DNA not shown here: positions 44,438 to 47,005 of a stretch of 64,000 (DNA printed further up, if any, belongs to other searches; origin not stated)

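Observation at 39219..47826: Tandem secreted serpins embedded in a tightly packed rarA–serpin–serpin–lnt–T9SS-propeller–FemAB-like gene string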

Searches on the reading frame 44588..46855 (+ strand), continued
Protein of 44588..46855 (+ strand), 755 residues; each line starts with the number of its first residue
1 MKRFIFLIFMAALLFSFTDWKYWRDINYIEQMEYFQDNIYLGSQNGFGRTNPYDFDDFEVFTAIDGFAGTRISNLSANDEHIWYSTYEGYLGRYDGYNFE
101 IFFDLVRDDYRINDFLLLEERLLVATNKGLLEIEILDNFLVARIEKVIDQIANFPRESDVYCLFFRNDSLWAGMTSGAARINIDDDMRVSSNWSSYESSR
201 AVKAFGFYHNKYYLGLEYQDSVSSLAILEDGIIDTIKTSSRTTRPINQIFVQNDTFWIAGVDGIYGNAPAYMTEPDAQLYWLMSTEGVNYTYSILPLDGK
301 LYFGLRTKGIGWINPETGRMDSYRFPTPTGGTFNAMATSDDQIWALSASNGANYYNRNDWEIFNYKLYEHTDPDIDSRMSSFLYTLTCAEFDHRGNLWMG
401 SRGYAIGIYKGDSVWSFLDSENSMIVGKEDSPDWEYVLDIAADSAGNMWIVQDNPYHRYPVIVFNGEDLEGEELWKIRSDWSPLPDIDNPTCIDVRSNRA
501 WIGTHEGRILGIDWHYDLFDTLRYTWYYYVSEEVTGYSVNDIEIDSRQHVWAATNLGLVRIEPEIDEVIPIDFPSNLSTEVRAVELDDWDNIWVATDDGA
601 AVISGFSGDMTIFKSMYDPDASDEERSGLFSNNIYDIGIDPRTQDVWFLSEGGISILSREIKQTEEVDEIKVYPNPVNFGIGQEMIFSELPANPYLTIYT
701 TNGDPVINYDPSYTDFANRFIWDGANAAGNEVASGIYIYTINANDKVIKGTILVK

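Call 85: find_encoding_contigs(protein=P0246, flank=8000, max_places=2)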
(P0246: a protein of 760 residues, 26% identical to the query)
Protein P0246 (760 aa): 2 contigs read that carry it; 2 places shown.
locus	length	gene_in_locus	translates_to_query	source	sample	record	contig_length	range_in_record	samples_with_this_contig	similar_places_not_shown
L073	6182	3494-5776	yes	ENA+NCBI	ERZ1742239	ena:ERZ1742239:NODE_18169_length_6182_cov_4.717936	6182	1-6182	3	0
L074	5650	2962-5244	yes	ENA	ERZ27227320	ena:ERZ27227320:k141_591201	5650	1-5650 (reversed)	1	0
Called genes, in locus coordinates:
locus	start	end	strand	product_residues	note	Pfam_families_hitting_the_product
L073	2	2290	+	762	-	?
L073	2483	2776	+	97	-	-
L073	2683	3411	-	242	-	PF07610:DUF1573, PF22544:HYDIN_VesB_CFA65-like_Ig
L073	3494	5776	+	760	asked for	PF08450:SGL (faint), PF23366:Beta-prop_HVO_0234, PF07494:Reg_prop (weak)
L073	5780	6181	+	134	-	?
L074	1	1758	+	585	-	?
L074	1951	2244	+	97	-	-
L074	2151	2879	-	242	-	PF07610:DUF1573, PF22544:HYDIN_VesB_CFA65-like_Ig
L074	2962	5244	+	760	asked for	PF08450:SGL (faint), PF23366:Beta-prop_HVO_0234, PF07494:Reg_prop (weak)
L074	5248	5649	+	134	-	?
